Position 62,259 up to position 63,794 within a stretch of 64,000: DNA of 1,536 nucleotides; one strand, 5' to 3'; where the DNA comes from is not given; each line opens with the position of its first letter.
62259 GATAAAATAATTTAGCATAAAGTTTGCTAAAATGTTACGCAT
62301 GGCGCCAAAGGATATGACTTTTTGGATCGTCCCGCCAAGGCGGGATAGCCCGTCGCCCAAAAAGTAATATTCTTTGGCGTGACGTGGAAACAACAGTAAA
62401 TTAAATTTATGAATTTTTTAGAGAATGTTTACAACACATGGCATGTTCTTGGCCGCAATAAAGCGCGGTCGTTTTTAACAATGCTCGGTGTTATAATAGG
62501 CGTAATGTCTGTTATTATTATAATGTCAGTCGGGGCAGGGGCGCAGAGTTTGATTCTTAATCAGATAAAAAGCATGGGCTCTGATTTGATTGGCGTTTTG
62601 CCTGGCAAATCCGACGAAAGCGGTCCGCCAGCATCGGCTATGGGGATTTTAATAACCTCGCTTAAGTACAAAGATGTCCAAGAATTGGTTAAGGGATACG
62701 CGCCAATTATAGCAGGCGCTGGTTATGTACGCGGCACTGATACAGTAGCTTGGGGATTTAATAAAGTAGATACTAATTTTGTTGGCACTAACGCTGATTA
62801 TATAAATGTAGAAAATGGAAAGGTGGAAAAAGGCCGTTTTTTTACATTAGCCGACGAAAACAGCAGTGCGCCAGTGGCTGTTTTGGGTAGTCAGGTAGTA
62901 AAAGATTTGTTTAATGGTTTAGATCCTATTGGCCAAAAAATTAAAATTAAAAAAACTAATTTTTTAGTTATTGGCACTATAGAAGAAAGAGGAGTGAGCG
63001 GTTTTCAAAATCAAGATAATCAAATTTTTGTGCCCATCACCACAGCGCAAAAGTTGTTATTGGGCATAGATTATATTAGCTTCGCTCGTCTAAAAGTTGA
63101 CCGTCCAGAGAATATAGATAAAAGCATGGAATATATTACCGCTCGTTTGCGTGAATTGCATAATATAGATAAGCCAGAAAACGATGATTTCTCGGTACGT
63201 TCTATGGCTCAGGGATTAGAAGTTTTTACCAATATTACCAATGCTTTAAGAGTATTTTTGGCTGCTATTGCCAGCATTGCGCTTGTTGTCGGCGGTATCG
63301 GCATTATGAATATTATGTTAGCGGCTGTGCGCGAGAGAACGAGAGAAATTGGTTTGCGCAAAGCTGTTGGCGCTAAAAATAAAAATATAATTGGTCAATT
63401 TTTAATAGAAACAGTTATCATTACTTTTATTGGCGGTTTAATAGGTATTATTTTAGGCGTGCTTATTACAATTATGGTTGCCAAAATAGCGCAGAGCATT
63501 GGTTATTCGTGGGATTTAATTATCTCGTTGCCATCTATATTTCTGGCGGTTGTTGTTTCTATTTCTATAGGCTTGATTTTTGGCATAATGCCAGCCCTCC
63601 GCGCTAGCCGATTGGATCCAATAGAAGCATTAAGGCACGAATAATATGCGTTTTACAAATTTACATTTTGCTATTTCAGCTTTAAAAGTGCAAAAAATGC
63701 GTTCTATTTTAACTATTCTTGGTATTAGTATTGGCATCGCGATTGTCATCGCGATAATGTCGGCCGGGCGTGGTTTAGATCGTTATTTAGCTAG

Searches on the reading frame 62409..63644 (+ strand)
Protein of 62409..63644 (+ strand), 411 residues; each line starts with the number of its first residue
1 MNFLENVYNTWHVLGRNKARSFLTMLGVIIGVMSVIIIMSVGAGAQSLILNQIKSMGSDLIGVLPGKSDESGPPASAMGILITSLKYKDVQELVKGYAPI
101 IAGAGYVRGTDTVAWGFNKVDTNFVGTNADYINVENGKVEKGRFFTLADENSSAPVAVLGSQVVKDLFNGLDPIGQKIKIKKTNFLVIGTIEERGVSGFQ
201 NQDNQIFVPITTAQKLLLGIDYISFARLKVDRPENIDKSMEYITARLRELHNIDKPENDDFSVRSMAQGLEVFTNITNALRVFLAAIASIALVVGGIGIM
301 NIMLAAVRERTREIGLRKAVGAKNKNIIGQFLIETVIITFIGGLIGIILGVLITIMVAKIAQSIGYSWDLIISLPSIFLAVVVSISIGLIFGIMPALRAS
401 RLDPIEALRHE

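Call 28: find_encoding_contigs(protein=window:62409-63644:+, flank=10000, max_places=4)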
Protein window:62409-63644:+ (411 aa): 1 contig read that carries it; 1 place shown.
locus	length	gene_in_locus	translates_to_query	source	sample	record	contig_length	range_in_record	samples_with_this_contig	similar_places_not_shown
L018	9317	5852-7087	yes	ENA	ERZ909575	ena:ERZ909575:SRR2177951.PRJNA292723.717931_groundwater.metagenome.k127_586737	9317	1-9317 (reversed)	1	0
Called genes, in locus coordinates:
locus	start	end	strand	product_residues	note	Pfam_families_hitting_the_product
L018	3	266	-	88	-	?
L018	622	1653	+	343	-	PF00437:T2SSE, PF00004:AAA (faint)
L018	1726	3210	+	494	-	PF01743:PolyA_pol, PF12627:PolyA_pol_RNAbd, PF01966:HD, PF13735:tRNA_NucTran2_2 (weak)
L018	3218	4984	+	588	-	PF00364:Biotin_lipoyl (faint), PF25917:BSH_RND, PF25940:LcnD_C (faint), PF26002:Beta-barrel_AprE, PF25967:RND-MFP_C (weak)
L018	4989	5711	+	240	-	PF02463:SMC_N, PF00005:ABC_tran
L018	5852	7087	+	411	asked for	PF12704:MacB_PCD, PF02687:FtsX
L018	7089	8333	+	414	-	PF12704:MacB_PCD, PF02687:FtsX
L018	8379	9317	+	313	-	?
